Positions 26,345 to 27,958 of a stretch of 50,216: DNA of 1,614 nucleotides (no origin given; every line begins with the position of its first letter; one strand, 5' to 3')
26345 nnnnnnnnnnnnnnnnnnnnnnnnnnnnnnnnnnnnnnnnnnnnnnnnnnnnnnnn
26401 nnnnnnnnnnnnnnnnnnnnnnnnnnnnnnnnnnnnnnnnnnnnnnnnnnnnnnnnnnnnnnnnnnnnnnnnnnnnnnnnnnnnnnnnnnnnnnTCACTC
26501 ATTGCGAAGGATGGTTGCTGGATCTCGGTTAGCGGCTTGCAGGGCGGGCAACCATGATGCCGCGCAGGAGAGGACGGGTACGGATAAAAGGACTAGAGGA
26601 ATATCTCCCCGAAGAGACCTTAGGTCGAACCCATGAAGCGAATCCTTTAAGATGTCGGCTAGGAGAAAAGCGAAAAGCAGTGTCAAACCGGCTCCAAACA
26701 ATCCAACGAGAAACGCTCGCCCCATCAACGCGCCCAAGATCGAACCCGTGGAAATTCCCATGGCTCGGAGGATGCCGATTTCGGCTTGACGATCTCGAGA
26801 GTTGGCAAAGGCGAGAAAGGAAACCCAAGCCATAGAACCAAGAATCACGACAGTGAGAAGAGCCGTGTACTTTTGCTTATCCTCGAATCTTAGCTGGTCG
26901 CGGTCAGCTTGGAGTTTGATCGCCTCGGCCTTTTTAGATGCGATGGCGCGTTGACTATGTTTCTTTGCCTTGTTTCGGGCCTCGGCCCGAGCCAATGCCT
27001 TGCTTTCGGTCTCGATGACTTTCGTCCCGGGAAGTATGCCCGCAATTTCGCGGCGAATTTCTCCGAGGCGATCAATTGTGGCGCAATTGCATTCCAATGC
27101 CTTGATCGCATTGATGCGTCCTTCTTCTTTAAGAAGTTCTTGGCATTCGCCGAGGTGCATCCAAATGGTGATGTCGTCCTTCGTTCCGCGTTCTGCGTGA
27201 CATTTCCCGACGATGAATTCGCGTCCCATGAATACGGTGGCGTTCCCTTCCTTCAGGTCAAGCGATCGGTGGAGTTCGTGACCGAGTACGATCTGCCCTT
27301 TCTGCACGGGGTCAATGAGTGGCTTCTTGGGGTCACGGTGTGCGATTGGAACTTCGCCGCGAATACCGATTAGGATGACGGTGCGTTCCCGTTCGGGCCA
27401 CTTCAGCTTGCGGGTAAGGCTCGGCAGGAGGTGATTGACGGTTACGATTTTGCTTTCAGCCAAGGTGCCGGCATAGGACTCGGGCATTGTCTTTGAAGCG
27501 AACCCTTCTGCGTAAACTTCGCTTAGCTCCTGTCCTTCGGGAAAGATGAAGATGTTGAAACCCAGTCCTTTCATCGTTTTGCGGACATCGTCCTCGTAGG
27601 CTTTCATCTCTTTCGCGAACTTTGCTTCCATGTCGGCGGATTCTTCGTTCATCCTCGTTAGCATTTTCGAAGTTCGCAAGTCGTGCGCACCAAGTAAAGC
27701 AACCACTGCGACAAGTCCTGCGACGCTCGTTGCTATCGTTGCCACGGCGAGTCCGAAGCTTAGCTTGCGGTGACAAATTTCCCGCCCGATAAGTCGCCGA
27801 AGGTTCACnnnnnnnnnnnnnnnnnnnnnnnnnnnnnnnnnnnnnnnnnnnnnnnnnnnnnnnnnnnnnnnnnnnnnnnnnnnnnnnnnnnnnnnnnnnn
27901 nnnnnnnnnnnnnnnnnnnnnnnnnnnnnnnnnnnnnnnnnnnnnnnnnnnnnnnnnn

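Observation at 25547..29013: Translationally coupled operon: unclassifiable Cys-motif periplasmic protein + MacB-type ABC pump + MoaD/ThiS-like ubiquitin-fold protein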

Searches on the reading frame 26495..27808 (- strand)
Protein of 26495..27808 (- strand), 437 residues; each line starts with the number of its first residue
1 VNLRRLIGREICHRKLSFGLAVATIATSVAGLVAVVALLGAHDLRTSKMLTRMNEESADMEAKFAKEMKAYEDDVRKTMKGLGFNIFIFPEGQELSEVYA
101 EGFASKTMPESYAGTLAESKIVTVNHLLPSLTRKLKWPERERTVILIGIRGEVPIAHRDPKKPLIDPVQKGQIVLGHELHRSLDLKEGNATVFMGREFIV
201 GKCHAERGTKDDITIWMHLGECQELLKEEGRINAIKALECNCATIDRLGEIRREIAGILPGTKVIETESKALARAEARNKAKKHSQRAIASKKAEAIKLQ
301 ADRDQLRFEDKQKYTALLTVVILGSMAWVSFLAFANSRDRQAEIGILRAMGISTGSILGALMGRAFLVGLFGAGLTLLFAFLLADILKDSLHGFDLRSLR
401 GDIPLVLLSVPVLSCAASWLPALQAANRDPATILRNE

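Call 3: search_protein_families(library=pfam, proteins=[window:26495-27808:-], max_evalue=0.01)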
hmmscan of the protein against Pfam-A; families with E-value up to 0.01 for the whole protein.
window:26495-27808:- (437 aa): 1 family
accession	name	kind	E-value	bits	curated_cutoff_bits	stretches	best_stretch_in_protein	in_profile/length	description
PF02687.27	FtsX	-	4.2e-11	43.4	25.5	1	317-430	3-120/120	FtsX-like permease C-terminal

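Call 4: search_protein_families(library=ncbifam, proteins=[window:26495-27808:-], max_evalue=0.01)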
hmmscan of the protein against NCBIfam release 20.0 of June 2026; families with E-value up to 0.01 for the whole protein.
window:26495-27808:- (437 aa): 5 families
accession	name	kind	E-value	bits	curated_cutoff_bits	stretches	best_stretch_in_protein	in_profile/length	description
TIGR03434.1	ADOP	subfamily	6.4e-12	44.4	622.3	1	338-437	705-803/803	ADOP family duplicated permease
TIGR02212.1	lolCE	equivalog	2.8e-09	36.4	362.45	1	309-437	265-411/411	lipoprotein-releasing ABC transporter permease subunit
NF008357.0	PRK11146.1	exception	2.8e-05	23.1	439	0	402-435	379-412/414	lipoprotein-releasing ABC transporter permease subunit LolE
NF007826.0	PRK10535.1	equivalog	8.1e-05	21.1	966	1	332-435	543-646/648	macrolide ABC transporter ATP-binding protein/permease MacB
TIGR02213.1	lolE_release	exception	0.00029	19.8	540.35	0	314-385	270-340/411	lipoprotein-releasing ABC transporter permease subunit LolE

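Call 32: search_solved_structures(query=window:26495-27808:-, max_evalue=0.1)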
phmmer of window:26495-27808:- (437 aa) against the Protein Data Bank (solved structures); distinct sequences matched with E-value up to 0.1: 5.
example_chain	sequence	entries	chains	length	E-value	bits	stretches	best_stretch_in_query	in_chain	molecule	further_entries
5nik_J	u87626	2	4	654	0.00015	24.1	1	318-435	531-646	Macrolide export ATP-binding/permease protein MacB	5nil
9rli_E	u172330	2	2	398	0.0045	19.3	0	314-435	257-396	Lipoprotein-releasing system transmembrane protein LolE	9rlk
7arh_E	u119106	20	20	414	0.0068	18.7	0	314-435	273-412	Lipoprotein-releasing system transmembrane protein LolE | Lipoprotein transporter subunit LolE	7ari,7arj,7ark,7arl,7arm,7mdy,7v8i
5gko_A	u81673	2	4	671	0.029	16.6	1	315-435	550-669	Macrolide export ATP-binding/permease protein MacB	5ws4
5lil_A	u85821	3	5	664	0.091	15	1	321-436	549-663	Macrolide export ATP-binding/permease protein MacB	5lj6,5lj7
